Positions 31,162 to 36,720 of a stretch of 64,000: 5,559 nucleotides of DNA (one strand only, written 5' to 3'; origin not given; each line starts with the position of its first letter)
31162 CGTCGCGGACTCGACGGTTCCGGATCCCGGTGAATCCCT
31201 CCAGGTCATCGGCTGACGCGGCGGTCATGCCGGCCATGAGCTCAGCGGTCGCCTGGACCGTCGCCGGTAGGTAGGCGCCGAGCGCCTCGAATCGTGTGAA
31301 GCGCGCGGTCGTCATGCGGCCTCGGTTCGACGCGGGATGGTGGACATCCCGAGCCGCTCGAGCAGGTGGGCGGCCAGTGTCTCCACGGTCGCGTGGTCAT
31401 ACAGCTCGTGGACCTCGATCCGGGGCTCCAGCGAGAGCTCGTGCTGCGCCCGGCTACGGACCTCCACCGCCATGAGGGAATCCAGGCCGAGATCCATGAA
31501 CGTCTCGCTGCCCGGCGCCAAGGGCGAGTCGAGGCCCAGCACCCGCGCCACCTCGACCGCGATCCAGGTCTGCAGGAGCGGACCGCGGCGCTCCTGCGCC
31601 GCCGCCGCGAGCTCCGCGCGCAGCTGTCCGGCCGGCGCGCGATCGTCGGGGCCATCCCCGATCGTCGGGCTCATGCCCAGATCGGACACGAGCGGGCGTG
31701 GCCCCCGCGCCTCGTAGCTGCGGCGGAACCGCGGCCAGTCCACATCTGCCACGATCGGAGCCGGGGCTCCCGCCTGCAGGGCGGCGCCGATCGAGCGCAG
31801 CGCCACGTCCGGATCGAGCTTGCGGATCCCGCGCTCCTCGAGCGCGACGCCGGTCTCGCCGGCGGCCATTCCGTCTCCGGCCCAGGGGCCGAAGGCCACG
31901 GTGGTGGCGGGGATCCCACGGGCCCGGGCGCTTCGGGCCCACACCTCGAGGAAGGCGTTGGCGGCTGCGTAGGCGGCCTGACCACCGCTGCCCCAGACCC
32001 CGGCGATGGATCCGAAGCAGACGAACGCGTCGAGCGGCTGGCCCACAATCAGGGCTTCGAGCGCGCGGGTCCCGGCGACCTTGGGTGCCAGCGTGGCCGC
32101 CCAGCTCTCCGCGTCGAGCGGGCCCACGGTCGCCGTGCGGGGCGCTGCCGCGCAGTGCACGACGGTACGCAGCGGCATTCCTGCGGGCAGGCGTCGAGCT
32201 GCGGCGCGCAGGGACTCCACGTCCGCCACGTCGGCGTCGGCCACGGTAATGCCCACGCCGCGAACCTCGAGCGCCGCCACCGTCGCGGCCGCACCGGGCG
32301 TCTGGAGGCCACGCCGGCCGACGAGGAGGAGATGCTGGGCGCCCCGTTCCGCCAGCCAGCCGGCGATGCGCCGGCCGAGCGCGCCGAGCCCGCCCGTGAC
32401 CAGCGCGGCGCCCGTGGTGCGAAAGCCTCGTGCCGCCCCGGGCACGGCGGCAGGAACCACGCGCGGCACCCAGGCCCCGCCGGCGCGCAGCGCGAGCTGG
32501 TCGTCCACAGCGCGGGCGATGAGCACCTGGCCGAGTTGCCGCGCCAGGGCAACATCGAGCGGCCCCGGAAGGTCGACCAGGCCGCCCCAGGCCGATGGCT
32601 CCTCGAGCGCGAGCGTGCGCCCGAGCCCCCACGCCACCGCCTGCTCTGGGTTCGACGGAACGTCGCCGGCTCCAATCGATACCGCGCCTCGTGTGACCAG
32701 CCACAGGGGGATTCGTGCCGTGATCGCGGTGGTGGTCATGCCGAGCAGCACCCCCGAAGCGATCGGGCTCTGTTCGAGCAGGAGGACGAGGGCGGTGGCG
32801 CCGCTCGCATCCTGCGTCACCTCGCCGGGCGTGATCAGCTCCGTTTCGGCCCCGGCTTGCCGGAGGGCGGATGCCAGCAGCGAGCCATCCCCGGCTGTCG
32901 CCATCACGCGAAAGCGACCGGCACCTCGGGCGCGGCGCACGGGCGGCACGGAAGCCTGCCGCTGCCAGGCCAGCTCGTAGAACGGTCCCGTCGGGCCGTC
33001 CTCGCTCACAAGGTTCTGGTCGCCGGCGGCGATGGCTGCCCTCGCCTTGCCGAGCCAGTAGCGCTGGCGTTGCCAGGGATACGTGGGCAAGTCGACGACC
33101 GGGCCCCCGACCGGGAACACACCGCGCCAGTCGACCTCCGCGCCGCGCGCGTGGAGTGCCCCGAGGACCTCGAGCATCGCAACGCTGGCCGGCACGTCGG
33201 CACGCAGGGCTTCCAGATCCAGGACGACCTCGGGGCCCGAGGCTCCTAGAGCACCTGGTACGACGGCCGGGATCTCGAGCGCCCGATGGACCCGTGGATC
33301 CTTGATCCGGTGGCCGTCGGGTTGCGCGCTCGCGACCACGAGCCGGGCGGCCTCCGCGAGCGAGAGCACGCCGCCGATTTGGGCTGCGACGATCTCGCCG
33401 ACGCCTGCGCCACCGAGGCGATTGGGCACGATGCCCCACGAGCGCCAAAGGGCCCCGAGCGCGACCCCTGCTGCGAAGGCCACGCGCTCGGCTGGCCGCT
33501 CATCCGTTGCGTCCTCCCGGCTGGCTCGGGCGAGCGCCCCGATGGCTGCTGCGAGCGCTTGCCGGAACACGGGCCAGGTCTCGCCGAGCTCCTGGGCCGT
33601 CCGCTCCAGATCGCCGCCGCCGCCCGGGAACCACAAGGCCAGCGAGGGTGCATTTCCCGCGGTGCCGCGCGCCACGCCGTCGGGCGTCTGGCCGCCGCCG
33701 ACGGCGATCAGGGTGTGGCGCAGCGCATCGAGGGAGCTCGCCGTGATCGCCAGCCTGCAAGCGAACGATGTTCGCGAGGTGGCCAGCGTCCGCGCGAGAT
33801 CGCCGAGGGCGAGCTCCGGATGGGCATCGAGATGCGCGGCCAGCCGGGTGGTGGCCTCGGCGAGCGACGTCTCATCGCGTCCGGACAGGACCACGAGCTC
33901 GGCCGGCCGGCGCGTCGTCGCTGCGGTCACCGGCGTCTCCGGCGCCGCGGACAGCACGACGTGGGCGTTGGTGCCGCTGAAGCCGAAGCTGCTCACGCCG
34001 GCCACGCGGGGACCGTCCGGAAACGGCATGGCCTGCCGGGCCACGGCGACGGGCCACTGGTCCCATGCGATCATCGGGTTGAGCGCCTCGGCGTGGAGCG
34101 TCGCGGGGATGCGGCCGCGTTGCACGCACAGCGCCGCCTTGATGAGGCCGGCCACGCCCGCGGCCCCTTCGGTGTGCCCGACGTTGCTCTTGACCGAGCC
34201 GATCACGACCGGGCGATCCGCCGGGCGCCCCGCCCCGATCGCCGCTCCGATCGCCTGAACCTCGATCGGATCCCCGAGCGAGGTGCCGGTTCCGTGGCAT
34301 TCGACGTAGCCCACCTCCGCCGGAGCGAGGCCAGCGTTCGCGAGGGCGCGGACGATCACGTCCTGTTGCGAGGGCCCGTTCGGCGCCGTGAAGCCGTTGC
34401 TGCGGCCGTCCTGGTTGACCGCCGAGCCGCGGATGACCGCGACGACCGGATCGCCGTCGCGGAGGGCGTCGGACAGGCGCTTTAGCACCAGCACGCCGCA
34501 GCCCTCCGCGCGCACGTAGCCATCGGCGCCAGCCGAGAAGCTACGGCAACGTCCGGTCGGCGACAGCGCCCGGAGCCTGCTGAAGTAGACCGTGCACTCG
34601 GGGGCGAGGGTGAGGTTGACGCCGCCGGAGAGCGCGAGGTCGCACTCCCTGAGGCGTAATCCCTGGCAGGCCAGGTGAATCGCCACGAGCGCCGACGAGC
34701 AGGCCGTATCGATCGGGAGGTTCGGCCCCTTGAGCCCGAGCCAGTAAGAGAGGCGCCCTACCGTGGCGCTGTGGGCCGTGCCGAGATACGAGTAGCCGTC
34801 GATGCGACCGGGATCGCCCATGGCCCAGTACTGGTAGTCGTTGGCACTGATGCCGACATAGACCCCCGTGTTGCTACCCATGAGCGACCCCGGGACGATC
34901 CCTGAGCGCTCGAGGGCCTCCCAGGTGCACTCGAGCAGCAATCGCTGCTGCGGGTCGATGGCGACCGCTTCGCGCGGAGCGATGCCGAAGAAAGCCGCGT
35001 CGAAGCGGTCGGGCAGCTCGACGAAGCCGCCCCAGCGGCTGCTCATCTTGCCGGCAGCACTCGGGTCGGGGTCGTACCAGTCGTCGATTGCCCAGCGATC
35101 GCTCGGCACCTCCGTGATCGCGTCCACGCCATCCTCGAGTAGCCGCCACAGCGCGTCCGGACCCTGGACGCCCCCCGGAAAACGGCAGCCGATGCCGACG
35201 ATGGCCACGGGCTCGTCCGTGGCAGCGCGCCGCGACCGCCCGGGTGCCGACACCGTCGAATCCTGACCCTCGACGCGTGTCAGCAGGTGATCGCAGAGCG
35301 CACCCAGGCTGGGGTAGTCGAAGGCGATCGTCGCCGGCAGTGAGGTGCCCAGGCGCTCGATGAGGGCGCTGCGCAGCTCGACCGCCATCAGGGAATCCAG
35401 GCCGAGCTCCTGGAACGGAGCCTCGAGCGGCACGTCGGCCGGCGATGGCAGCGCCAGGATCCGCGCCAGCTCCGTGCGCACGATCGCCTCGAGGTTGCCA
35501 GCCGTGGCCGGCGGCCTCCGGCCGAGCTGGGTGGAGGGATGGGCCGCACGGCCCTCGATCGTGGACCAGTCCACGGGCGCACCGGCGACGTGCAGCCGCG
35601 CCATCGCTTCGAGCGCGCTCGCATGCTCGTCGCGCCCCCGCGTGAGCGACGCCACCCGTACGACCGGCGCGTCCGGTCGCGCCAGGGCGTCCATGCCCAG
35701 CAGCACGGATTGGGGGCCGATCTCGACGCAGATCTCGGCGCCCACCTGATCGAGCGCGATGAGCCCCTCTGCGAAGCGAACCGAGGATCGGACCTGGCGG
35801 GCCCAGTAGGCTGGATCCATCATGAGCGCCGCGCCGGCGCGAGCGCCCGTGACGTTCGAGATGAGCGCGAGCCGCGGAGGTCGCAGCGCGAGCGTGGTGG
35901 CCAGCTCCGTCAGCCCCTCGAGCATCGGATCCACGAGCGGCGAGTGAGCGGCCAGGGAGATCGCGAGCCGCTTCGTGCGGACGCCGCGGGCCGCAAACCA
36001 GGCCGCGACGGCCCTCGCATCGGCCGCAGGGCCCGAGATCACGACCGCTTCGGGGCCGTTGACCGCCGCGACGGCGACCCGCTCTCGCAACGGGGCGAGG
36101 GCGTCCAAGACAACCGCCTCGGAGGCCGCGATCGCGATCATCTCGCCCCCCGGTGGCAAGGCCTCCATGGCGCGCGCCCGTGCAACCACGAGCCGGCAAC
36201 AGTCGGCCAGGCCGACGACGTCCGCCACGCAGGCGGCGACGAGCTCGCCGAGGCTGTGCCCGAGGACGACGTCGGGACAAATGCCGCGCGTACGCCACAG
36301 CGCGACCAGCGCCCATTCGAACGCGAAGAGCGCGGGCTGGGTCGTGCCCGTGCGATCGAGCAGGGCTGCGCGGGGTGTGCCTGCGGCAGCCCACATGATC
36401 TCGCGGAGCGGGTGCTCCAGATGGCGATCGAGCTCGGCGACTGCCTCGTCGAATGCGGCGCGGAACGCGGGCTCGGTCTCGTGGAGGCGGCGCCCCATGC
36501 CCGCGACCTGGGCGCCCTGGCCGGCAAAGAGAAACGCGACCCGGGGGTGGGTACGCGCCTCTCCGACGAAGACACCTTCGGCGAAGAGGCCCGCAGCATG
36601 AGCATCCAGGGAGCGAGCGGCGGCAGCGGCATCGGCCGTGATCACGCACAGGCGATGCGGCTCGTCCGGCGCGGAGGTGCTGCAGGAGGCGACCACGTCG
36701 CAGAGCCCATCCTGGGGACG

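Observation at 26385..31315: Lipstatin / nocardiolactone-like beta-lactone cassette (thiolase pair - OleC - OleD) with no OleB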

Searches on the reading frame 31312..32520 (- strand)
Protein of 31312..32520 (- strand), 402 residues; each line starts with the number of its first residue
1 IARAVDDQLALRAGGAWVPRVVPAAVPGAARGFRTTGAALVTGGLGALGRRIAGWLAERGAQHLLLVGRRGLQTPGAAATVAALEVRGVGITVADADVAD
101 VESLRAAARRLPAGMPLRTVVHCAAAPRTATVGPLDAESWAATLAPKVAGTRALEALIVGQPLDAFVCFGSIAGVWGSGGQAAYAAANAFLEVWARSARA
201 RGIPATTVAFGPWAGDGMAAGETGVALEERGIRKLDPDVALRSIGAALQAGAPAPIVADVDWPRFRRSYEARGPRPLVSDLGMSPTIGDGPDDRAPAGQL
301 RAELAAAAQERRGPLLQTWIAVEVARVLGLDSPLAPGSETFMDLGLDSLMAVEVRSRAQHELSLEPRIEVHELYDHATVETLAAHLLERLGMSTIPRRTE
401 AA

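Call 18: search_protein_families(library=pfam, proteins=[window:31312-32520:-], max_evalue=0.001)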
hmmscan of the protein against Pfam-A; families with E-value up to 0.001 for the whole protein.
window:31312-32520:- (402 aa): 5 families
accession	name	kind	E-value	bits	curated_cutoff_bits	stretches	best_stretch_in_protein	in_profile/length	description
PF08659.16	KR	-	7.6e-52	176.3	22.6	1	37-214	1-179/180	KR domain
PF00550.31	PP-binding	-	1.5e-12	48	20.8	1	319-386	2-67/67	Phosphopantetheine attachment site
PF00106.31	adh_short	-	4.8e-10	39.7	26.6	1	38-200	2-165/195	short chain dehydrogenase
PF13561.12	adh_short_C2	-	3.6e-05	23.9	27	1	48-198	8-157/236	Enoyl-(Acyl carrier protein) reductase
PF01370.27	Epimerase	-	0.0006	19.7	20.9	1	39-197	1-155/240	NAD dependent epimerase/dehydratase family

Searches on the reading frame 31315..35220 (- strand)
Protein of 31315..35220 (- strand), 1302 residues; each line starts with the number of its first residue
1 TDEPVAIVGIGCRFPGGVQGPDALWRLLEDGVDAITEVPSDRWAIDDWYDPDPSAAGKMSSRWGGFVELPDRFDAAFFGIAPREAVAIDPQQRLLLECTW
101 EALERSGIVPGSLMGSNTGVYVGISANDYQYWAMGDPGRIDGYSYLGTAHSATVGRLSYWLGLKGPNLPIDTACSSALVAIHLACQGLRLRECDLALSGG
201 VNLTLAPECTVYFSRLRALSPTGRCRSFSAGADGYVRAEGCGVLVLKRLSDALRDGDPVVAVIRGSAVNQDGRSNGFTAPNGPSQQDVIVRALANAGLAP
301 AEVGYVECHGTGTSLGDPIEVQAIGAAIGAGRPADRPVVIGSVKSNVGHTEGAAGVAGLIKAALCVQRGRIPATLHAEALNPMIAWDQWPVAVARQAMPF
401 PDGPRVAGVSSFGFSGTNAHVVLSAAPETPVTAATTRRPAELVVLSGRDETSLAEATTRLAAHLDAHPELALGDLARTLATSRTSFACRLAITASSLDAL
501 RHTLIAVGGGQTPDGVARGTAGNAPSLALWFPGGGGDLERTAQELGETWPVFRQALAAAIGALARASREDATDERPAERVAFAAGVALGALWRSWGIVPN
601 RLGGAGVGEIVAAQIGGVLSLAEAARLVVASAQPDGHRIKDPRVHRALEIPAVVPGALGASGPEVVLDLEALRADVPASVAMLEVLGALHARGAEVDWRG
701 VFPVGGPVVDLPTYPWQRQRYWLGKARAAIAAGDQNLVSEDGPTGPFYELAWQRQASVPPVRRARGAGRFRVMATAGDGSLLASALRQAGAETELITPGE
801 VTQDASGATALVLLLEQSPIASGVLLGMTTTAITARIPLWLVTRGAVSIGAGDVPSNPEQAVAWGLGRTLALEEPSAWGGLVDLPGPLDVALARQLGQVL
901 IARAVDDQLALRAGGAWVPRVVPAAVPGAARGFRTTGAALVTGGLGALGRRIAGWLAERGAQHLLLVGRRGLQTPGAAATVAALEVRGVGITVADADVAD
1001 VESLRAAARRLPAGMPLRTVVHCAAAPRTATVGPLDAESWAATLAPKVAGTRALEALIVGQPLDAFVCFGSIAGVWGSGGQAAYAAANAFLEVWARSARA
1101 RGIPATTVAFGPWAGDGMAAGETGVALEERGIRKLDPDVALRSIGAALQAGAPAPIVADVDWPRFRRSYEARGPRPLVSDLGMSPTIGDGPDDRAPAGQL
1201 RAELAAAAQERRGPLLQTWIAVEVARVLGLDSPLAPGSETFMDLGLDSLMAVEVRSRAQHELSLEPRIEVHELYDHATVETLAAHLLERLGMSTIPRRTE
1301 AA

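Call 44: find_homologous_proteins(query=window:31315-35220:-, max_evalue=1e-50)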
Query window:31315-35220:- (1302 aa): 8000 proteins with E <= 1e-50 among 8000 candidates; the best 120 are listed.
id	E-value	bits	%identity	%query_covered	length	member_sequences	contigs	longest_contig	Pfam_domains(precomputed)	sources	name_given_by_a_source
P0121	0.0e+0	1418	38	99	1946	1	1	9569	PF08659.17,PF22336.3,PF00109.33,PF21394.4,PF22621.3,PF00550.32,PF13561.13,PF00108.30,PF16197.12,PF22953.4,PF00106.32,PF02801.29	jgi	jgi:acyl transferase domain-containing protein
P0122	0.0e+0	1415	53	48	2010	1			PF22336.3,PF00109.33,PF21089.4,PF22621.3,PF00550.32,PF00108.30,PF02801.29,PF16197.12,PF00698.27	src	-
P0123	0.0e+0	1413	57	43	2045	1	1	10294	PF08659.17,PF22336.3,PF00109.33,PF22621.3,PF00550.32,PF13561.13,PF00108.30,PF16197.12,PF22953.4,PF00698.27,PF00106.32,PF02801.29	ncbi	ncbi:MAG TPA: SDR family NAD(P)-dependent oxidoreductase, partial [Candidatus Xenobia bacterium]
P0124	0.0e+0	1409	38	99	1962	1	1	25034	PF08659.17,PF22336.3,PF00109.33,PF22621.3,PF00550.32,PF13561.13,PF00108.30,PF00106.32,PF02801.29,PF16197.12,PF22953.4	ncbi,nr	ncbi:MAG TPA: SDR family NAD(P)-dependent oxidoreductase, partial [Blastocatellia bacterium]|nr:SDR 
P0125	0.0e+0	1406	50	48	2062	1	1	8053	PF08659.17,PF22336.3,PF00109.33,PF21394.4,PF22621.3,PF00550.32,PF13561.13,PF00108.30,PF16197.12,PF22953.4,PF00698.27,PF00106.32,PF02801.29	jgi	-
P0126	0.0e+0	1387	51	48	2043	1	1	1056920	PF08659.17,PF22336.3,PF00109.33,PF22621.3,PF00550.32,PF13561.13,PF00108.30,PF00106.32,PF02801.29,PF16197.12,PF00698.27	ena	-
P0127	0.0e+0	1376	48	48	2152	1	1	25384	PF08659.17,PF22336.3,PF00109.33,PF22621.3,PF00550.32,PF00108.30,PF16197.12,PF01370.28,PF22953.4,PF00698.27,PF02719.22,PF18369.7,PF08990.17,PF00106.32,PF02801.29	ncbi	ncbi:hypothetical protein GCM10027168_71640 [Streptomyces capparidis]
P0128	0.0e+0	1361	46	48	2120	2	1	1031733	PF08659.17,PF22336.3,PF00109.33,PF22621.3,PF00550.32,PF13561.13,PF00108.30,PF16197.12,PF01370.28,PF22953.4,PF00698.27,PF00106.32,PF02801.29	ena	-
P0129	0.0e+0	1357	49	48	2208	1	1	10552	PF08659.17,PF22336.3,PF00109.33,PF16363.12,PF22621.3,PF00550.32,PF00108.30,PF16197.12,PF01370.28,PF22953.4,PF00698.27,PF08545.17,PF04321.24,PF02719.22,PF18369.7,PF08990.17,PF00106.32,PF02801.29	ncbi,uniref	ncbi:type I polyketide synthase, partial [Streptomyces decoyicus]|uniref:type I polyketide synthase 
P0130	0.0e+0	1355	48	48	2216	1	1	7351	PF08659.17,PF22336.3,PF00109.33,PF16363.12,PF22621.3,PF00550.32,PF00108.30,PF16197.12,PF01370.28,PF22953.4,PF00698.27,PF08545.17,PF02719.22,PF18369.7,PF08990.17,PF00106.32,PF02801.29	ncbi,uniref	ncbi:type I polyketide synthase, partial [Streptomyces platensis]|uniref:type I polyketide synthase 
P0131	0.0e+0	1348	39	99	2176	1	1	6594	PF08659.17,PF22336.3,PF00109.33,PF22621.3,PF00550.32,PF00108.30,PF00106.32,PF02801.29,PF23297.2,PF16197.12,PF00698.27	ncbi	ncbi:MAG: SDR family NAD(P)-dependent oxidoreductase, partial [Gemmataceae bacterium]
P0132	0.0e+0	1341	-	-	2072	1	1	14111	PF08659.17,PF22336.3,PF00109.33,PF16363.12,PF22621.3,PF00550.32,PF00108.30,PF16197.12,PF01370.28,PF22953.4,PF00698.27,PF08545.17,PF02719.22,PF08990.17,PF00106.32,PF02801.29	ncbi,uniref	ncbi:type I polyketide synthase, partial [Wenjunlia tyrosinilytica]|uniref:type I polyketide synthas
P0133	0.0e+0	1340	49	48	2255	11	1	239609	PF08659.17,PF22336.3,PF00109.33,PF16363.12,PF22621.3,PF00550.32,PF00108.30,PF16197.12,PF01370.28,PF00698.27,PF02719.22,PF18369.7,PF08990.17,PF00106.32,PF02801.29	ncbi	ncbi:type I polyketide synthase, partial [Streptomyces avermitilis]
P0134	0.0e+0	1339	47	48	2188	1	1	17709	PF08659.17,PF22336.3,PF00109.33,PF16363.12,PF22621.3,PF00550.32,PF00108.30,PF16197.12,PF01370.28,PF22953.4,PF00698.27,PF04321.24,PF02719.22,PF18369.7,PF08990.17,PF00106.32,PF02801.29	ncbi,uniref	ncbi:type I polyketide synthase, partial [Streptomyces sp. NPDC020379]|uniref:type I polyketide synt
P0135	0.0e+0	1339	47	48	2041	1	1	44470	PF08659.17,PF22336.3,PF00109.33,PF22621.3,PF00550.32,PF13561.13,PF00108.30,PF16197.12,PF22953.4,PF00698.27,PF00106.32,PF02801.29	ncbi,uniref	ncbi:SDR family NAD(P)-dependent oxidoreductase, partial [Archangium sp.]|uniref:SDR family NAD(P)-d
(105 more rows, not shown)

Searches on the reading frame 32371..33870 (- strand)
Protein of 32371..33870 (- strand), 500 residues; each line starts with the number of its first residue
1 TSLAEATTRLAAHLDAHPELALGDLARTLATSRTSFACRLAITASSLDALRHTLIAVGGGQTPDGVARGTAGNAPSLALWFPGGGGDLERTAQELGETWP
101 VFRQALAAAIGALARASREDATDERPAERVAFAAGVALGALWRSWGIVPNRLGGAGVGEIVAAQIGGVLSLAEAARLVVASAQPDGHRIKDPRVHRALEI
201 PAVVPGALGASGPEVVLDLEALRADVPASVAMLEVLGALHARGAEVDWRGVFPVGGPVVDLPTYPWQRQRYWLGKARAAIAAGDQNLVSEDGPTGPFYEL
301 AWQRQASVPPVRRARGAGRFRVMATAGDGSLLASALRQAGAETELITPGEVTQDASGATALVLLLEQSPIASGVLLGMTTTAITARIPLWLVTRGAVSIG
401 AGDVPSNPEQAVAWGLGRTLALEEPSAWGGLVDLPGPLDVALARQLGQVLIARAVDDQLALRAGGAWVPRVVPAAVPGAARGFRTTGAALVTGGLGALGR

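Call 18: search_protein_families(library=pfam, proteins=[window:32371-33870:-], max_evalue=0.001)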
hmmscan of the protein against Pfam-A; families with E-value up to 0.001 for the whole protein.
window:32371-33870:- (500 aa): 2 families
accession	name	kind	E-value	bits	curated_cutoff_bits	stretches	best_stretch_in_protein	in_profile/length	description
PF22621.2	CurL-like_PKS_C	-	2.5e-11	43.8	27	1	1-54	11-64/64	CurL-like, PKS C-terminal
PF22336.2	RhiE-like_linker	-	1.7e-08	34.7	27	1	2-57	9-63/67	RhiE-like, KS-MAT linker domain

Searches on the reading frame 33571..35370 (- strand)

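Call 18: search_protein_families(library=pfam, proteins=[window:33571-35370:-], max_evalue=0.001)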
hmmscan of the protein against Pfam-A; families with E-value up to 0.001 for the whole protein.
window:33571-35370:- (600 aa): 5 families
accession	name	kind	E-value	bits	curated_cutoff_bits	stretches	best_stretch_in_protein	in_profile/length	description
PF00109.32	ketoacyl-synt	-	2.8e-95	319.1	20.8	1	53-302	2-252/252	Beta-ketoacyl synthase, N-terminal domain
PF02801.28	Ketoacyl-synt_C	-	6.3e-44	149.2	20.8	1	311-427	2-118/119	Beta-ketoacyl synthase, C-terminal domain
PF16197.11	KAsynt_C_assoc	-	1e-18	68.2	33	1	431-533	2-103/111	Ketoacyl-synthetase C-terminal extension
PF22621.2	CurL-like_PKS_C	-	8.7e-15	54.9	27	1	492-554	2-64/64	CurL-like, PKS C-terminal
PF22336.2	RhiE-like_linker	-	4.9e-11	42.9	27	1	494-557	1-63/67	RhiE-like, KS-MAT linker domain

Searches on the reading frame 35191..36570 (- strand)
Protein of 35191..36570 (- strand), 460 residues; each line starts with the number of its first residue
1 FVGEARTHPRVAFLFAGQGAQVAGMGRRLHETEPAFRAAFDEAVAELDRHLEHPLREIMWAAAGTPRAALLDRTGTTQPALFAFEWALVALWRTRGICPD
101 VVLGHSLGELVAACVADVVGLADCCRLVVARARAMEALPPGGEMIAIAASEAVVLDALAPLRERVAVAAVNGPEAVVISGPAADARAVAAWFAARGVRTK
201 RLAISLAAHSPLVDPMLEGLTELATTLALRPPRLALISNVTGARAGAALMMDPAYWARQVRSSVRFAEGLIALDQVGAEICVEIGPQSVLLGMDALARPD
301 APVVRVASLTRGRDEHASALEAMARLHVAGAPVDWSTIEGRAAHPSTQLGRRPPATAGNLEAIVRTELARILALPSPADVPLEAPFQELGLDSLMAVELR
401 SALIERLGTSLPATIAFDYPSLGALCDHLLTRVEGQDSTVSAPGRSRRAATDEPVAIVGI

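Call 18: search_protein_families(library=pfam, proteins=[window:35191-36570:-], max_evalue=0.001)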
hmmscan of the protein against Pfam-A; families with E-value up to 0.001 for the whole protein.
window:35191-36570:- (460 aa): 2 families
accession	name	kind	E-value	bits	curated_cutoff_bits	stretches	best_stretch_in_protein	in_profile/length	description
PF00698.26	Acyl_transf_1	-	4.4e-55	187.8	32.7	1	13-331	2-317/319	Acyl transferase domain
PF00550.31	PP-binding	-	1.2e-14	54.8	20.8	1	364-429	3-67/67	Phosphopantetheine attachment site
